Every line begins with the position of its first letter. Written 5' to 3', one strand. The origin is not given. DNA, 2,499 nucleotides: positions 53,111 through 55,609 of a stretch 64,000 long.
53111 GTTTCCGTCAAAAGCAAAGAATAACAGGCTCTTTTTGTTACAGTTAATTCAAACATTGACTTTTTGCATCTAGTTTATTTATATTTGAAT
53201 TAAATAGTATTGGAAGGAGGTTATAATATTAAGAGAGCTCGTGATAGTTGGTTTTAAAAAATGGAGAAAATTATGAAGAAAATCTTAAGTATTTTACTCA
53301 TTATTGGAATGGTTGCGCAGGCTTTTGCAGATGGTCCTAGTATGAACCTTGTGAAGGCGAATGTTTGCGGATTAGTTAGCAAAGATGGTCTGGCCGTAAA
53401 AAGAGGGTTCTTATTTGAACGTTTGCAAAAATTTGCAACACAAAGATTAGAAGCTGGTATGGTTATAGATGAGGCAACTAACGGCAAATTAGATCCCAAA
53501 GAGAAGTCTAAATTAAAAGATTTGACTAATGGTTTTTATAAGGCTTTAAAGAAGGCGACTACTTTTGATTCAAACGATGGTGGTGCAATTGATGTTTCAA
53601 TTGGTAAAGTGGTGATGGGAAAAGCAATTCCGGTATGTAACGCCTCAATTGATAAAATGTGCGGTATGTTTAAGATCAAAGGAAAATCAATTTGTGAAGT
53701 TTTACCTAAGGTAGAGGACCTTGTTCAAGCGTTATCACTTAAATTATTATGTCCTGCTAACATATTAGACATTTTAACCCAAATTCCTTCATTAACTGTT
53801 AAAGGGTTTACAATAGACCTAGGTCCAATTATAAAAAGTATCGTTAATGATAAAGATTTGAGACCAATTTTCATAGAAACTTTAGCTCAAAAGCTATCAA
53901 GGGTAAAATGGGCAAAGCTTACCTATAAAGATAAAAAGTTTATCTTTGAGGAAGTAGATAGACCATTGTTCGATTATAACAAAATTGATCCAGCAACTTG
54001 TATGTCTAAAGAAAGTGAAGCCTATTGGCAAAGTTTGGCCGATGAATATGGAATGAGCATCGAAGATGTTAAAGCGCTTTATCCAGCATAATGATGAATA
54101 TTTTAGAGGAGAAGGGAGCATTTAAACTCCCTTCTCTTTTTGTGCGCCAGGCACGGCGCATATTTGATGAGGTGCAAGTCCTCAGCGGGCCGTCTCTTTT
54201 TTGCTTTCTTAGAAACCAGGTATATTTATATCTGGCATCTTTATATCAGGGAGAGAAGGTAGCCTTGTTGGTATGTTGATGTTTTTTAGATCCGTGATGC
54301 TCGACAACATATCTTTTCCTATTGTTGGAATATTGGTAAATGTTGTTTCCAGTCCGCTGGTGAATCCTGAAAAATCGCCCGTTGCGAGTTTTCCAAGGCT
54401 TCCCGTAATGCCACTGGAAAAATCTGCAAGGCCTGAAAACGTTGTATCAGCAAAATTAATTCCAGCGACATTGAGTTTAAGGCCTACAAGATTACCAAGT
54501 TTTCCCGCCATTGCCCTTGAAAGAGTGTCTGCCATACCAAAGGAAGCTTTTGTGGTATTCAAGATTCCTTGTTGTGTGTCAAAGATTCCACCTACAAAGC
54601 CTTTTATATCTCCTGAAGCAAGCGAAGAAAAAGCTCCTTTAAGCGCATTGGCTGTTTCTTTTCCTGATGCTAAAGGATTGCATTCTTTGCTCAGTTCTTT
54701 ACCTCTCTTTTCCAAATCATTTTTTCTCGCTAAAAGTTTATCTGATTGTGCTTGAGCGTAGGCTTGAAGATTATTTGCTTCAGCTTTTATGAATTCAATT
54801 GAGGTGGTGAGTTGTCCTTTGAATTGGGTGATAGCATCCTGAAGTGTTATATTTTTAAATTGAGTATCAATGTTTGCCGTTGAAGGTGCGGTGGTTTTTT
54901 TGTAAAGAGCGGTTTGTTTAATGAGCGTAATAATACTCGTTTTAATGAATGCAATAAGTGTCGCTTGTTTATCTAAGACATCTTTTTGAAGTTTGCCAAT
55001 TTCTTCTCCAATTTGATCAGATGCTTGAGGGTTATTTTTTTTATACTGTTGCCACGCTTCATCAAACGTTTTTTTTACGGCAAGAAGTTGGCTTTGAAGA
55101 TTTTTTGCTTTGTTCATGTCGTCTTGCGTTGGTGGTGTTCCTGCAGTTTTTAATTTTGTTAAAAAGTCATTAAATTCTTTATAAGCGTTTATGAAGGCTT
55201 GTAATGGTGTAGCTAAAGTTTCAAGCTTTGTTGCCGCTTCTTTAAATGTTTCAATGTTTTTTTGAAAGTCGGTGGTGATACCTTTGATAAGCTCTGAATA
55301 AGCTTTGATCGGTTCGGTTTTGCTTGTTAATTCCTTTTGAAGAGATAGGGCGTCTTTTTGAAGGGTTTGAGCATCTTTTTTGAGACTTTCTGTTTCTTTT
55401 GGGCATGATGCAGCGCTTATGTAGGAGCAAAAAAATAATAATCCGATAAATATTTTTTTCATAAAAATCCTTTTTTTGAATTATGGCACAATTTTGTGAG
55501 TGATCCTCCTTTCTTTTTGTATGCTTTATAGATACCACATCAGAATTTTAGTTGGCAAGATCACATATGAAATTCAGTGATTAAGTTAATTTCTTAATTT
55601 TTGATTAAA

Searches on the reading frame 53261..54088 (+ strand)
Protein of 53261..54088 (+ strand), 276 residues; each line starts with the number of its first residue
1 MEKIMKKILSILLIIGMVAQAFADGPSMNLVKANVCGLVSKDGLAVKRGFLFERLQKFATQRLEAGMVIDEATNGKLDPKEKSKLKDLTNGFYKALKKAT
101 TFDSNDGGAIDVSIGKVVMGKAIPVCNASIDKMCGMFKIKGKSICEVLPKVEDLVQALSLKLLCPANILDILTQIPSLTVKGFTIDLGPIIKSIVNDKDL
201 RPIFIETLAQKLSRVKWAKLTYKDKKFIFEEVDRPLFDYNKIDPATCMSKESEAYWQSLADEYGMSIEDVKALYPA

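Call 14: search_protein_families(library=pfam, proteins=[window:53261-54088:+], max_evalue=0.001)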
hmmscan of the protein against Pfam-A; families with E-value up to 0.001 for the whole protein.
window:53261-54088:+ (276 aa): 0 families

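Call 104: search_protein_families(library=pfam, proteins=[window:53261-54088:+], max_evalue=1)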
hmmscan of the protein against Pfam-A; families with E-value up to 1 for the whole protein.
window:53261-54088:+ (276 aa): 1 family
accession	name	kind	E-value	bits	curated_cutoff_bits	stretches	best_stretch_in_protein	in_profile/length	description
PF02424.20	ApbE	-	0.26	11.2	25.6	1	86-197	48-138/266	ApbE family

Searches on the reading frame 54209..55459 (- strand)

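Call 14: search_protein_families(library=pfam, proteins=[window:54209-55459:-], max_evalue=0.001)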
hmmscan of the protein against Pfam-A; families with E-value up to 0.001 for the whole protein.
window:54209-55459:- (416 aa): 0 families

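Call 104: search_protein_families(library=pfam, proteins=[window:54209-55459:-], max_evalue=1)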
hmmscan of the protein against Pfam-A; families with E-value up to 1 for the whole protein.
window:54209-55459:- (416 aa): 7 families
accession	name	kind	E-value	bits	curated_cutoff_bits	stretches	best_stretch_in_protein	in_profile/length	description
PF06705.16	SF-assemblin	-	0.0024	17.7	30.6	2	51-166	54-170/247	SF-assemblin/beta giardin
PF11594.13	Med28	-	0.075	13.9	29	1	25-59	62-96/102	Mediator complex subunit 28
PF16515.11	HIP1_clath_bdg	-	0.14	13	28.8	1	207-280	22-92/99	Clathrin-binding domain of Huntingtin-interacting protein 1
PF09804.14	DENND11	-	0.54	10.2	27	1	66-178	84-198/283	DENN domain-containing protein 11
PF01608.23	I_LWEQ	-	0.62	10.6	27.5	0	73-155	26-108/151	I/LWEQ domain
PF04136.21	COG3_N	-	0.63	10.4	27.9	1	30-108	13-87/147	Conserved oligomeric Golgi complex subunit 3, N-terminal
PF07889.17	DUF1664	-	0.74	10.3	34.6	0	195-256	44-103/124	Protein of unknown function (DUF1664)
